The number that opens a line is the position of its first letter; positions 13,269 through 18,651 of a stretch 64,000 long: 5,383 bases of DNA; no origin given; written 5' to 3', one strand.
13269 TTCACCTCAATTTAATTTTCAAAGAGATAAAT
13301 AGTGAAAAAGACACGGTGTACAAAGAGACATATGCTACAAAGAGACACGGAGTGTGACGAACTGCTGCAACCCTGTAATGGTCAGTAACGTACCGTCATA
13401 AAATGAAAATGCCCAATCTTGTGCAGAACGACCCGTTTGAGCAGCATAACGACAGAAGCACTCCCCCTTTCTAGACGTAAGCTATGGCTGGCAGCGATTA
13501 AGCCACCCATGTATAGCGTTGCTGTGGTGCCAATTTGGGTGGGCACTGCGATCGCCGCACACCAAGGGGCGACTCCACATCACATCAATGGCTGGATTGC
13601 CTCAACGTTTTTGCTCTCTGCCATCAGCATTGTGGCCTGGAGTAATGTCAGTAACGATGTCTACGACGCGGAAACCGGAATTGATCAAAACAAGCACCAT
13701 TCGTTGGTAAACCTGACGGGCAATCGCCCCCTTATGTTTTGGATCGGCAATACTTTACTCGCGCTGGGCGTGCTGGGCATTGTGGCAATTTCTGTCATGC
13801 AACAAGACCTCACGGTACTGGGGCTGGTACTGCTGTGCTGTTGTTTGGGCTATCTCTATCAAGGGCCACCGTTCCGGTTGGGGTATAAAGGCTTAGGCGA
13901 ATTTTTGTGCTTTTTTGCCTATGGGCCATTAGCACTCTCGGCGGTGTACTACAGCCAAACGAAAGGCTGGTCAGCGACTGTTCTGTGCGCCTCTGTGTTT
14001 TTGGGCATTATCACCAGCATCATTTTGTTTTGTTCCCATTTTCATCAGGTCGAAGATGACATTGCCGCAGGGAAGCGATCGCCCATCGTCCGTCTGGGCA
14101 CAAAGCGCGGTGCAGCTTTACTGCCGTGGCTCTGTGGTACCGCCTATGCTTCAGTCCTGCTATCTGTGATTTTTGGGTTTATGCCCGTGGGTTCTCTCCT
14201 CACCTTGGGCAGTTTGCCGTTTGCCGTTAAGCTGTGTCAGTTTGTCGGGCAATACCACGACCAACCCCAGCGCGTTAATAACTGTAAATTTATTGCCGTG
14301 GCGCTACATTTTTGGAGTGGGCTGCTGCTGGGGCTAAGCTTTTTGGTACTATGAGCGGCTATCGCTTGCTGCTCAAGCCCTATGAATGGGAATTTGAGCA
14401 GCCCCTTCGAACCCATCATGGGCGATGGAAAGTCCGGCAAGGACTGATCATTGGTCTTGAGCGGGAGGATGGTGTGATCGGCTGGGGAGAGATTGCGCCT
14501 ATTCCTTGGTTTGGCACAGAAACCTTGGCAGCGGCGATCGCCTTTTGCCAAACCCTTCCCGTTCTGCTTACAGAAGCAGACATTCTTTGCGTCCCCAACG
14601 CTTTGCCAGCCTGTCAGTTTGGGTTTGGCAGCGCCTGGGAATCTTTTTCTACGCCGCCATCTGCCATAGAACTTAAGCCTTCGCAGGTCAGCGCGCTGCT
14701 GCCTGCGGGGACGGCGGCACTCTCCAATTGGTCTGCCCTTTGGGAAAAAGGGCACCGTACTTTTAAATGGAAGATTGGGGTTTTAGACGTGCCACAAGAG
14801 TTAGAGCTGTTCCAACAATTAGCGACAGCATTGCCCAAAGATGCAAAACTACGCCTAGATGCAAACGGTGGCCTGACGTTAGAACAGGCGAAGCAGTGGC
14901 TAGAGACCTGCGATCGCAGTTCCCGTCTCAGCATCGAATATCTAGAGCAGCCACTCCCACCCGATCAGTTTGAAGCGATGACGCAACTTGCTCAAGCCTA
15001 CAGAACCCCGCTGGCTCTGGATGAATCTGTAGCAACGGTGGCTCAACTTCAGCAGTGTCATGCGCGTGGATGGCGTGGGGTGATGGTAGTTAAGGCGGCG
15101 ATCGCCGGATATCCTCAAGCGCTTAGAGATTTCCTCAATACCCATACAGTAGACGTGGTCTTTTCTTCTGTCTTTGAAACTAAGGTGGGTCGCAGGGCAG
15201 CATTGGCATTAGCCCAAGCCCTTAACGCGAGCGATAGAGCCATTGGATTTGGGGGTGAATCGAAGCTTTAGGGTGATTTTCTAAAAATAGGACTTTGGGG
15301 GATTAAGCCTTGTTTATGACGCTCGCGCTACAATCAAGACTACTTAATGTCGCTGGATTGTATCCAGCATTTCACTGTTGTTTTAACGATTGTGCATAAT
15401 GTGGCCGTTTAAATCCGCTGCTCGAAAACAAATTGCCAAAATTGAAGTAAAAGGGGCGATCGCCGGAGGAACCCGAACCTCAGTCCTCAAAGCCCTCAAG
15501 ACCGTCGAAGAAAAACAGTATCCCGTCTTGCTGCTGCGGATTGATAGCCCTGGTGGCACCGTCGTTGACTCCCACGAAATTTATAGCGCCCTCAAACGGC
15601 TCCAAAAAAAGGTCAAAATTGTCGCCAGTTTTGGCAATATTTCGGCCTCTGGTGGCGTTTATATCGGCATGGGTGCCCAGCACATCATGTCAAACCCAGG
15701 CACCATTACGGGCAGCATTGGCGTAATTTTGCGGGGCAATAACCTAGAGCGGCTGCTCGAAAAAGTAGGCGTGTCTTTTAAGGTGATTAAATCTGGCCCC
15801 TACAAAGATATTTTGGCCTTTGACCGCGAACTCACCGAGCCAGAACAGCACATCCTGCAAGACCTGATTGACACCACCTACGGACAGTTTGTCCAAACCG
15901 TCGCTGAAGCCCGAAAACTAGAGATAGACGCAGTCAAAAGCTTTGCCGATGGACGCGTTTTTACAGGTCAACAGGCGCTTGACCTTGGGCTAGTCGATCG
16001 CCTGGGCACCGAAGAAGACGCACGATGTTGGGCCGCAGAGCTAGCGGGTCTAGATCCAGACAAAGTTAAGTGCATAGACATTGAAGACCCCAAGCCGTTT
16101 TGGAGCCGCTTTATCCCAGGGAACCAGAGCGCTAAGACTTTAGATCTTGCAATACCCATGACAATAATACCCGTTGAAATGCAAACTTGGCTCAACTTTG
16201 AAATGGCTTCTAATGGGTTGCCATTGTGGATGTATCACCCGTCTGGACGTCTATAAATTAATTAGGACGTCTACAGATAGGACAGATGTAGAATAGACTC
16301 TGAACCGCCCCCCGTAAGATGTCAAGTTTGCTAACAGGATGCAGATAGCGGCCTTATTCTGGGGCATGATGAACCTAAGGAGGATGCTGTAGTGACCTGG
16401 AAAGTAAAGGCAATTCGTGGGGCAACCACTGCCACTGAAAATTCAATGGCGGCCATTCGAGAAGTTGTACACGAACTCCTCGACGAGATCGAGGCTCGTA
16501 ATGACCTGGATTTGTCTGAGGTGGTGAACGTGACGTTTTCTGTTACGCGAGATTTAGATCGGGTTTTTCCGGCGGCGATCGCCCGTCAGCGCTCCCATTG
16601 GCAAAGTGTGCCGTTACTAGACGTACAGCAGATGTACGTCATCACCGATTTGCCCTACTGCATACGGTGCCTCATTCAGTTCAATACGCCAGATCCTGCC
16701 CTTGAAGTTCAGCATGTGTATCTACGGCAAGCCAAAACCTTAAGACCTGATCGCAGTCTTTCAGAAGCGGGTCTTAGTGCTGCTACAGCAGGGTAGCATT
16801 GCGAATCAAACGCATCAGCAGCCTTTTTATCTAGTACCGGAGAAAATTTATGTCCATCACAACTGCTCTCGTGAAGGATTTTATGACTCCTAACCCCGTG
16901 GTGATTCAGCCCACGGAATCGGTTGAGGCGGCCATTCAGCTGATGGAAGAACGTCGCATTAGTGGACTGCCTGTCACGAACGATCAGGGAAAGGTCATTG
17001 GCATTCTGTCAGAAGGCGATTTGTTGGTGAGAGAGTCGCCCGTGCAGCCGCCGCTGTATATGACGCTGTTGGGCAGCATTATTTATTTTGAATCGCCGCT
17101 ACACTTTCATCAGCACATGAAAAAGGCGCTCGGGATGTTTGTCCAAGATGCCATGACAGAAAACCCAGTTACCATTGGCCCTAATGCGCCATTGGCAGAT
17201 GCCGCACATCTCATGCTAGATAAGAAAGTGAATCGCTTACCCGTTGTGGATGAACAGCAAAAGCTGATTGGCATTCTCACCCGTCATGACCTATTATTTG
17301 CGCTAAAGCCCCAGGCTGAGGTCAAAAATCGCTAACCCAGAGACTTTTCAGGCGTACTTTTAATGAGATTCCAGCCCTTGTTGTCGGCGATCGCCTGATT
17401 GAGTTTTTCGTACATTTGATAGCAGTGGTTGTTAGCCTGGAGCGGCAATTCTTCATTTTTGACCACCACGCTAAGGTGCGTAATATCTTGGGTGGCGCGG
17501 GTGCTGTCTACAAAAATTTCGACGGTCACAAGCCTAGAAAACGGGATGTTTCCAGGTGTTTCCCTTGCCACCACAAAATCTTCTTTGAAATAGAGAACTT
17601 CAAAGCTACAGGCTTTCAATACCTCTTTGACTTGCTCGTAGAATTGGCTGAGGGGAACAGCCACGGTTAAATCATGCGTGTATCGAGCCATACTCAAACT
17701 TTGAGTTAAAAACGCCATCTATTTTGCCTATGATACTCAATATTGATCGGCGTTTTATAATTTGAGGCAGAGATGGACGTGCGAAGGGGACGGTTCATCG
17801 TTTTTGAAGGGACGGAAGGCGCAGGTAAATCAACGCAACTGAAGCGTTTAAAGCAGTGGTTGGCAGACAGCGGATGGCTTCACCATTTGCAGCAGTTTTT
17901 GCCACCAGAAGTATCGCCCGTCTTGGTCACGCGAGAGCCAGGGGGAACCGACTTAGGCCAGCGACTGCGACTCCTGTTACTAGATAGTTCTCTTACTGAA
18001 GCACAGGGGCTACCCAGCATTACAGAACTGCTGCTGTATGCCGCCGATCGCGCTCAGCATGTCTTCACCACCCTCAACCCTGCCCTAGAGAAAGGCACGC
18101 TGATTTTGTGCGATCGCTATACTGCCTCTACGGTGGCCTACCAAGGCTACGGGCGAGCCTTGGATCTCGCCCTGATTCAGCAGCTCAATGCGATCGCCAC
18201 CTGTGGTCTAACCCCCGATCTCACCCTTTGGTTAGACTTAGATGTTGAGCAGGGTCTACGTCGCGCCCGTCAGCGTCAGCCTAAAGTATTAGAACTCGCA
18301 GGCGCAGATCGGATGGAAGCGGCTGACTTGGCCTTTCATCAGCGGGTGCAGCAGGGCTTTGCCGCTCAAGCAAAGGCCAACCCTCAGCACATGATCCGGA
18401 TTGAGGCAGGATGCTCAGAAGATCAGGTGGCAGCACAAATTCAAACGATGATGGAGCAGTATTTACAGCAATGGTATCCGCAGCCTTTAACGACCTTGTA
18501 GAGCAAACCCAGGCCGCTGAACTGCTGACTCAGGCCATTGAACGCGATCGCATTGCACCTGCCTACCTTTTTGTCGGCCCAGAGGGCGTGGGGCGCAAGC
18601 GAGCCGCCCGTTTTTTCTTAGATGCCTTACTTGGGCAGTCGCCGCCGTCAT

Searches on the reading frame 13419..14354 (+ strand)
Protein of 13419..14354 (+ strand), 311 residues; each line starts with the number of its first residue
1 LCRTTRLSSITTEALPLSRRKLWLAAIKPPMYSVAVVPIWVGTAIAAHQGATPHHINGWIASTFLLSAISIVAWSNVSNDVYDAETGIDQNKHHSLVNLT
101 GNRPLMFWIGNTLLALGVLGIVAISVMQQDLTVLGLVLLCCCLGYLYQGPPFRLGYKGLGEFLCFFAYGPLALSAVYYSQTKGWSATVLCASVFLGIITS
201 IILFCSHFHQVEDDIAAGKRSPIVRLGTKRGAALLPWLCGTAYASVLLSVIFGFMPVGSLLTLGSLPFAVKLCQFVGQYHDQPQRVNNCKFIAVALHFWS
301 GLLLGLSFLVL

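Call 28: search_protein_families(library=pfam, proteins=[window:13419-14354:+], max_evalue=0.0001)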
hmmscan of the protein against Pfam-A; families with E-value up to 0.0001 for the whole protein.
window:13419-14354:+ (311 aa): 1 family
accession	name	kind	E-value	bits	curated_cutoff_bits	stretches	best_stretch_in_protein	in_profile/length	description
PF01040.23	UbiA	-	1.1e-28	100.6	34.2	1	36-285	2-242/250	UbiA prenyltransferase family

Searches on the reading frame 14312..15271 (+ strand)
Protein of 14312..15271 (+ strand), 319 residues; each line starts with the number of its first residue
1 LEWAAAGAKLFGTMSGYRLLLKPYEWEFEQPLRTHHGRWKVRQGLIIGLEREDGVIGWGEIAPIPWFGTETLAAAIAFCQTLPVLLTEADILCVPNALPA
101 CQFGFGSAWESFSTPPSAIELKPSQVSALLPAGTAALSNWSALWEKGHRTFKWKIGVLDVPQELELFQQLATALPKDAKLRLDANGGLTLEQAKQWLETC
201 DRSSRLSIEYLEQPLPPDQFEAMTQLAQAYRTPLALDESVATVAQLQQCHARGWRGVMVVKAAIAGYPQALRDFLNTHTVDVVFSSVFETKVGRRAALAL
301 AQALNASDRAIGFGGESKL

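Call 28: search_protein_families(library=pfam, proteins=[window:14312-15271:+], max_evalue=0.0001)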
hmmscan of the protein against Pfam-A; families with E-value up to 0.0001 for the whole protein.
window:14312-15271:+ (319 aa): 2 families
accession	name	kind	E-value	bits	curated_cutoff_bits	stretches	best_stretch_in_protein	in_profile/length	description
PF13378.12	MR_MLE_C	-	4.7e-24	85.8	29.4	1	142-307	8-174/219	Enolase C-terminal domain-like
PF21508.2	MenC_N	-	2.7e-09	37.5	27.3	1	27-108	12-90/94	MenC, N-terminal domain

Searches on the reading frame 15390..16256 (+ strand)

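Call 29: search_protein_families(library=pfam, proteins=[window:15390-16256:+], max_evalue=0.0001)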
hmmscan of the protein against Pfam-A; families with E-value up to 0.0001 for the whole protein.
window:15390-16256:+ (288 aa): 3 families
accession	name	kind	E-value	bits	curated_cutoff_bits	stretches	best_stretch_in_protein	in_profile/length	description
PF01343.23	Peptidase_S49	-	7.6e-55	185.6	24.9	1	70-221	2-153/154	Peptidase family S49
PF25145.1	NfeD1b_N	-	1.6e-08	34.8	40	1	17-118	4-104/189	NfeD1b, N-terminal domain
PF00574.28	CLP_protease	-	6.1e-06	26.7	20.2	0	18-97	19-97/182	Clp protease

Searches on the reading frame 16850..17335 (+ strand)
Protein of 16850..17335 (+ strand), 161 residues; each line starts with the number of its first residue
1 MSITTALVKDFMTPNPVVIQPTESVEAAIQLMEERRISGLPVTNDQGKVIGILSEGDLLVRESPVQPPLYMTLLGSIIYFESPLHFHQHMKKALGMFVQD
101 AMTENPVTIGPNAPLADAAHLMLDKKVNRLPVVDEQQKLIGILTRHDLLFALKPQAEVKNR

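Call 29: search_protein_families(library=pfam, proteins=[window:16850-17335:+], max_evalue=0.0001)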
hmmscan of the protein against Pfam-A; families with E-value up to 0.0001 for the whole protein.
window:16850-17335:+ (161 aa): 1 family
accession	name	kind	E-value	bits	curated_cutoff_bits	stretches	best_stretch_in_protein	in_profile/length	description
PF00571.33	CBS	-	3.1e-39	133.5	24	2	98-152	1-55/57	CBS domain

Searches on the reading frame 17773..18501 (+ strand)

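Call 29: search_protein_families(library=pfam, proteins=[window:17773-18501:+], max_evalue=0.0001)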
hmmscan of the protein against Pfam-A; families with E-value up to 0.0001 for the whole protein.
window:17773-18501:+ (242 aa): 2 families
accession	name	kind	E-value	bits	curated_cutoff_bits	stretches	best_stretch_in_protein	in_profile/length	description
PF02223.23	Thymidylate_kin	-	3.7e-40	138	27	1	11-223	1-185/185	Thymidylate kinase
PF13521.12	AAA_28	-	1.2e-05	26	27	0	9-126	2-92/164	AAA domain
